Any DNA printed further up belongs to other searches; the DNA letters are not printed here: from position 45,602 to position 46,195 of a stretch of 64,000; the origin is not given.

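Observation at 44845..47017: EncFtn-like ferritin without encapsulin shell or targeting peptide, sandwiched between a tetraheme cytochrome c and a CDF metal exporter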

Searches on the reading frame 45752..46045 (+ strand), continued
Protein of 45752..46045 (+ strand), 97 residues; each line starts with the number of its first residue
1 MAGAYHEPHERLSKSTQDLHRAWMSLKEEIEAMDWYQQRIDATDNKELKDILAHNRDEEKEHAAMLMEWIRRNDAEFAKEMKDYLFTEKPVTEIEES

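Call 26: find_encoding_contigs(protein=P0005, flank=6000, max_places=2)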
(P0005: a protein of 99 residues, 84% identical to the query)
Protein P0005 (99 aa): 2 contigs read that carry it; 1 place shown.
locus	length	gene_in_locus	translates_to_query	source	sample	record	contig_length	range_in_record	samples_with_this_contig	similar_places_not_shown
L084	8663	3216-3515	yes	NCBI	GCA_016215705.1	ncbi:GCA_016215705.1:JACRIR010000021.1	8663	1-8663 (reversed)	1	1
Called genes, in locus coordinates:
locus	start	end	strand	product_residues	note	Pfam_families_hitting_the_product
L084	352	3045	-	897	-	PF01266:DAO (faint), PF01494:FAD_binding_3 (faint), PF04820:Trp_halogenase (faint), PF07992:Pyr_redox_2 (faint), PF13450:NAD_binding_8 (faint), PF13454:NAD_binding_9 (faint)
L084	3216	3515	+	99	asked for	PF22277:EncFtn-like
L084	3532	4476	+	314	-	PF01545:Cation_efflux, PF16916:ZT_dimer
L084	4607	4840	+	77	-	PF01037:AsnC_trans_reg, PF22482:AsnC_trans_reg_3 (weak)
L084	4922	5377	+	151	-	-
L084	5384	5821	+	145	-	-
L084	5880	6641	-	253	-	PF00106:adh_short, PF08659:KR (weak), PF13561:adh_short_C2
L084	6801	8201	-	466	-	PF13231:PMT_2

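Call 27: find_encoding_contigs(protein=P0016, flank=6000, max_places=2)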
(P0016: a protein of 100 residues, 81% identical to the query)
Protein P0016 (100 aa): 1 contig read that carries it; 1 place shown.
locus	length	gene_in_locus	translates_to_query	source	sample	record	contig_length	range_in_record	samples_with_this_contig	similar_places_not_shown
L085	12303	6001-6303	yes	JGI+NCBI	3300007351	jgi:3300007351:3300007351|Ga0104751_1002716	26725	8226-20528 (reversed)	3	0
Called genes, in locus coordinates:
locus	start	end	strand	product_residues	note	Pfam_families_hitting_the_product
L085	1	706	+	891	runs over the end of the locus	PF01266:DAO (faint), PF01494:FAD_binding_3 (faint), PF04820:Trp_halogenase (faint), PF05834:Lycopene_cycl (faint), PF07992:Pyr_redox_2 (faint), PF13450:NAD_binding_8 (faint), PF13454:NAD_binding_9 (faint)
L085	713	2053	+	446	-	PF00009:GTP_EFTU, PF00071:Ras (faint), PF01926:MMR_HSR1, PF02421:FeoB_N, PF00009:GTP_EFTU, PF02421:FeoB_N, PF01926:MMR_HSR1, PF14714:KH_dom-like, +7 more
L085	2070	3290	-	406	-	-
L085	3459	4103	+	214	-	-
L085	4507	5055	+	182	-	PF22113:Mtrc-MtrF_II-IV_dom (faint), PF14522:Cytochrome_C7 (faint), PF09699:Paired_CXXCH_1 (faint), PF14537:Cytochrom_c3_2 (faint), PF13435:Cytochrome_C554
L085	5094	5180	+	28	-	-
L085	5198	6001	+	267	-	-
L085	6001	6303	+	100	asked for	PF22277:EncFtn-like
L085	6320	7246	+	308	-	PF01545:Cation_efflux, PF16916:ZT_dimer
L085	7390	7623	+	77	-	PF01037:AsnC_trans_reg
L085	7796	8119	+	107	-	-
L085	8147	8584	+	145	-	-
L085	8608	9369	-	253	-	PF00106:adh_short, PF08659:KR, PF13561:adh_short_C2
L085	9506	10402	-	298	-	PF00027:cNMP_binding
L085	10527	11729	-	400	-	PF13646:HEAT_2, PF01602:Adaptin_N (faint), PF02985:HEAT (faint), PF03130:HEAT_PBS (faint), PF13513:HEAT_EZ (faint), PF00514:Arm (faint), PF12717:Cnd1 (faint), PF13646:HEAT_2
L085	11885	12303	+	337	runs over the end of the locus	PF01208:URO-D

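Call 28: find_encoding_contigs(protein=P0025, flank=6000, max_places=2)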
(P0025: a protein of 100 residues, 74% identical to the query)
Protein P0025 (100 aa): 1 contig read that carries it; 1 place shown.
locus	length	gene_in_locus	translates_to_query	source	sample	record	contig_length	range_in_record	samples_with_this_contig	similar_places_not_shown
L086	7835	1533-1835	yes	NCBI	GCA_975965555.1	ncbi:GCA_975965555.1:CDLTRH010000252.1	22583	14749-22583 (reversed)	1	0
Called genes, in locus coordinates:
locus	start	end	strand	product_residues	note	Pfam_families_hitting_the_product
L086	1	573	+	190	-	?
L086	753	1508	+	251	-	-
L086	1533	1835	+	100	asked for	PF22277:EncFtn-like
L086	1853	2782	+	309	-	PF01545:Cation_efflux, PF16916:ZT_dimer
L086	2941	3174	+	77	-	PF01037:AsnC_trans_reg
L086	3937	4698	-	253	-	PF00106:adh_short, PF08659:KR, PF13561:adh_short_C2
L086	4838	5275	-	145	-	PF00293:NUDIX, PF14815:NUDIX_4 (weak)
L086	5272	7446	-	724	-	PF00092:VWA (weak)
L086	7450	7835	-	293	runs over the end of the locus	PF07728:AAA_5, PF08406:CbbQ_C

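Call 32: find_related_loci(query=window:45752-46042:+, collection=metagenome_contigs, flank=6000)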
Query window:45752-46042:+ (97 aa) in metagenome_contigs; peptide patterns used: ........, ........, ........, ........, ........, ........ (x = any residue, [..] = any of these).
600 stretches matched a pattern (row limit reached: there are more); 596 encode a relative of the query (tblastn E <= 1e-3); the best 80 are kept; 80 distinct loci.
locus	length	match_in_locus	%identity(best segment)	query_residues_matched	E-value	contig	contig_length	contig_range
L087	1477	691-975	67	2-96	2e-41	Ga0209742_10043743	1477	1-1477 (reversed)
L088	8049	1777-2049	68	4-94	9e-40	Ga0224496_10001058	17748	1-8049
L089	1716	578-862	64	2-96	6e-40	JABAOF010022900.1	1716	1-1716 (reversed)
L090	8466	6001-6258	70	6-91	3e-39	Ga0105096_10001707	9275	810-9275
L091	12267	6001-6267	69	4-92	4e-39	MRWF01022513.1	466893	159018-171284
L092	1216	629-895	70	4-92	1e-40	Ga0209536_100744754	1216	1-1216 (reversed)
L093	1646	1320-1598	66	4-96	1e-39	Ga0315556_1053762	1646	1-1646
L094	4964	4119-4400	65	4-97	5e-39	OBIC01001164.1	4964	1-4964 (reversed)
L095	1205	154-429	64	4-95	4e-40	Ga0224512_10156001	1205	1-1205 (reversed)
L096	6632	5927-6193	69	4-92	1e-38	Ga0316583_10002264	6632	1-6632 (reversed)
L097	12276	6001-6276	62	4-95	1e-38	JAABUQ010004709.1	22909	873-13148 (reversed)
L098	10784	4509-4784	64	4-95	2e-38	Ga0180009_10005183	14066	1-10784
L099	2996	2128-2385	69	6-91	1e-38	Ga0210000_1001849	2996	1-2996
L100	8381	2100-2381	62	4-97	3e-38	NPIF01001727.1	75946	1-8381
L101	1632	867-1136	67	2-91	2e-38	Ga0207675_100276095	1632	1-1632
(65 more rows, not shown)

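Call 43: find_encoding_contigs(protein=P0105, flank=6000, max_places=2)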
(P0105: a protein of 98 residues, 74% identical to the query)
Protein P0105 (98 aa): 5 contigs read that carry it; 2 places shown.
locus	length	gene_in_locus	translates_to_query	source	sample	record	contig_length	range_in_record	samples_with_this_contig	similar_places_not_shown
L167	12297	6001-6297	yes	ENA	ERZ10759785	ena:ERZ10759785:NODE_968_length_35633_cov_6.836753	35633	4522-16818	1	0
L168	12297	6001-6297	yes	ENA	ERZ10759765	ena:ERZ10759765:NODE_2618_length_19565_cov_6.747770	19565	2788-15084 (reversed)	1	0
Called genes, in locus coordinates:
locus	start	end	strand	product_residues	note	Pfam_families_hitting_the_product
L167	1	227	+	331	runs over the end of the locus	PF01926:MMR_HSR1, PF02421:FeoB_N (weak), PF02824:TGS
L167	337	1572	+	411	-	PF12708:Pect-lyase_RHGA_epim (weak), PF13229:Beta_helix, PF02415:Chlam_PMP (faint)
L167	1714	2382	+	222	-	PF16264:SatD, PF04545:Sigma70_r4 (weak), PF09048:Cro (faint)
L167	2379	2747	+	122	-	-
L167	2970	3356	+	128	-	PF01325:Fe_dep_repress, PF02742:Fe_dep_repr_C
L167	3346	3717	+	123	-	PF04023:FeoA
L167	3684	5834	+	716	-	PF01926:MMR_HSR1, PF02421:FeoB_N, PF17910:FeoB_Cyto, PF07670:Gate, PF07664:FeoB_C, PF07670:Gate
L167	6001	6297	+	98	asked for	PF22277:EncFtn-like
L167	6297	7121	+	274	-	-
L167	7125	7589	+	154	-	PF13527:Acetyltransf_9 (weak), PF00583:Acetyltransf_1, PF13480:Acetyltransf_6 (weak), PF13673:Acetyltransf_10, PF13508:Acetyltransf_7, PF08445:FR47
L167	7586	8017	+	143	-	PF00583:Acetyltransf_1, PF13673:Acetyltransf_10, PF13508:Acetyltransf_7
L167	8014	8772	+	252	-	PF00753:Lactamase_B, PF23023:Anti-Pycsar_Apyc1 (weak), PF12706:Lactamase_B_2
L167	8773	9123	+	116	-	PF00903:Glyoxalase, PF22677:Ble-like_N, PF18029:Glyoxalase_6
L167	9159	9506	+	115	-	-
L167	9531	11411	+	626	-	PF00324:AA_permease, PF13520:AA_permease_2, PF00359:PTS_EIIA_2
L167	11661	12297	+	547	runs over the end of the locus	PF00795:CN_hydrolase, PF02540:NAD_synthase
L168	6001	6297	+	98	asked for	PF22277:EncFtn-like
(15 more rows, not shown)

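Call 44: find_encoding_contigs(protein=P0043, flank=6000, max_places=2)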
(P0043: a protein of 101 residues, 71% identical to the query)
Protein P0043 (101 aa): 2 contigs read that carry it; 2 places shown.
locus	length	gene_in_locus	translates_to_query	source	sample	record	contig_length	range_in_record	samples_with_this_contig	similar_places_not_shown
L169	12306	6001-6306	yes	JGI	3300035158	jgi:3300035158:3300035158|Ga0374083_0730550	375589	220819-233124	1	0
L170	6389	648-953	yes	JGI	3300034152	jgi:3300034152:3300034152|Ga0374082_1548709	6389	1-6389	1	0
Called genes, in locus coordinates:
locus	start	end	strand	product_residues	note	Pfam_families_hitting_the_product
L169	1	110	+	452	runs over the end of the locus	PF01235:Na_Ala_symp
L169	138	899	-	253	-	-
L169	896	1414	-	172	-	PF13490:zf-HC2 (weak)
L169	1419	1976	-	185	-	PF04542:Sigma70_r2, PF08281:Sigma70_r4_2, PF04545:Sigma70_r4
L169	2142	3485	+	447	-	PF19425:Csd3_N2, PF01551:Peptidase_M23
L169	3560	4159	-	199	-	-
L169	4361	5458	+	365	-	PF01950:FBPase_3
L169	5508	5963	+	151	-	PF00293:NUDIX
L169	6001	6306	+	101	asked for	PF22277:EncFtn-like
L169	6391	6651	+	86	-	PF09413:DUF2007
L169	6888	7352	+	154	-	PF02381:MraZ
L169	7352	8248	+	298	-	PF01795:Methyltransf_5, PF13649:Methyltransf_25 (weak)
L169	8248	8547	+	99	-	-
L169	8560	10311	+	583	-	PF03717:PBP_dimer, PF00905:Transpeptidase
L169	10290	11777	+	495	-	PF01225:Mur_ligase, PF08245:Mur_ligase_M, PF02875:Mur_ligase_C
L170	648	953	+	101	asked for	PF22277:EncFtn-like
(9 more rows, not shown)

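Call 45: find_encoding_contigs(protein=P0037, flank=6000, max_places=2)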
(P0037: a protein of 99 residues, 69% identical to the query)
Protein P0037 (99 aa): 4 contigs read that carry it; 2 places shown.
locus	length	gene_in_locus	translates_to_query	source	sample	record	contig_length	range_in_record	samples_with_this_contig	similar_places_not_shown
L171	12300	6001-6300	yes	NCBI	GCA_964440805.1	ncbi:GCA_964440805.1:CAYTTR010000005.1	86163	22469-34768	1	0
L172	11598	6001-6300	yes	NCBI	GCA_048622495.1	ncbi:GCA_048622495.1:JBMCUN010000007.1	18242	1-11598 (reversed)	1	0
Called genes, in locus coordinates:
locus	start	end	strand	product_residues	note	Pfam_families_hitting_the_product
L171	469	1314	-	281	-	-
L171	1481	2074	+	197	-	PF00160:Pro_isomerase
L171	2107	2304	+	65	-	-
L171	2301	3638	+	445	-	PF19425:Csd3_N2 (weak), PF01551:Peptidase_M23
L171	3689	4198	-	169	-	-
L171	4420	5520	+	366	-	PF01950:FBPase_3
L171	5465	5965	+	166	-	PF00293:NUDIX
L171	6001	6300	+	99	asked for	PF22277:EncFtn-like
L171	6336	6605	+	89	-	PF09413:DUF2007 (faint)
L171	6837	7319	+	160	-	PF02381:MraZ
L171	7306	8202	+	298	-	PF01795:Methyltransf_5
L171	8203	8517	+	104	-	-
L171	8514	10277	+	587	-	PF03717:PBP_dimer, PF00905:Transpeptidase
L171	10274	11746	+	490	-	PF01225:Mur_ligase, PF08245:Mur_ligase_M, PF02875:Mur_ligase_C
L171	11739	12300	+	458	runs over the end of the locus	PF08245:Mur_ligase_M, PF02875:Mur_ligase_C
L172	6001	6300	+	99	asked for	PF22277:EncFtn-like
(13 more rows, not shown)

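Call 62: search_protein_families(library=pfam, proteins=[L085:5198-5998:+, L001:4147-4878:+, L167:6297-7118:+], max_evalue=1)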
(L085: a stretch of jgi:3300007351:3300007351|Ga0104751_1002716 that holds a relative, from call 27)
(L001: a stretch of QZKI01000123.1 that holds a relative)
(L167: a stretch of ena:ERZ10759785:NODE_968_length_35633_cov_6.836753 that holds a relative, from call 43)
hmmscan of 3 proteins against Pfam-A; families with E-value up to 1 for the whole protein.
L085:5198-5998:+ (267 aa): 0 families

L001:4147-4878:+ (244 aa): 1 family
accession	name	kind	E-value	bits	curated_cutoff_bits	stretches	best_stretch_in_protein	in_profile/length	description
PF06439.18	3keto-disac_hyd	-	0.21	12.1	26.8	1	169-203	122-156/187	3-keto-disaccharide hydrolase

L167:6297-7118:+ (274 aa): 2 families
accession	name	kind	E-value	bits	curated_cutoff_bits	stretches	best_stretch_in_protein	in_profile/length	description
PF10029.15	DUF2271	-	0.00047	20.3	27.3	1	67-94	17-40/136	Predicted periplasmic protein (DUF2271)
PF03443.20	AA9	-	0.042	14.2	27.8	1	164-183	129-148/207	Auxiliary Activity family 9 (formerly GH61)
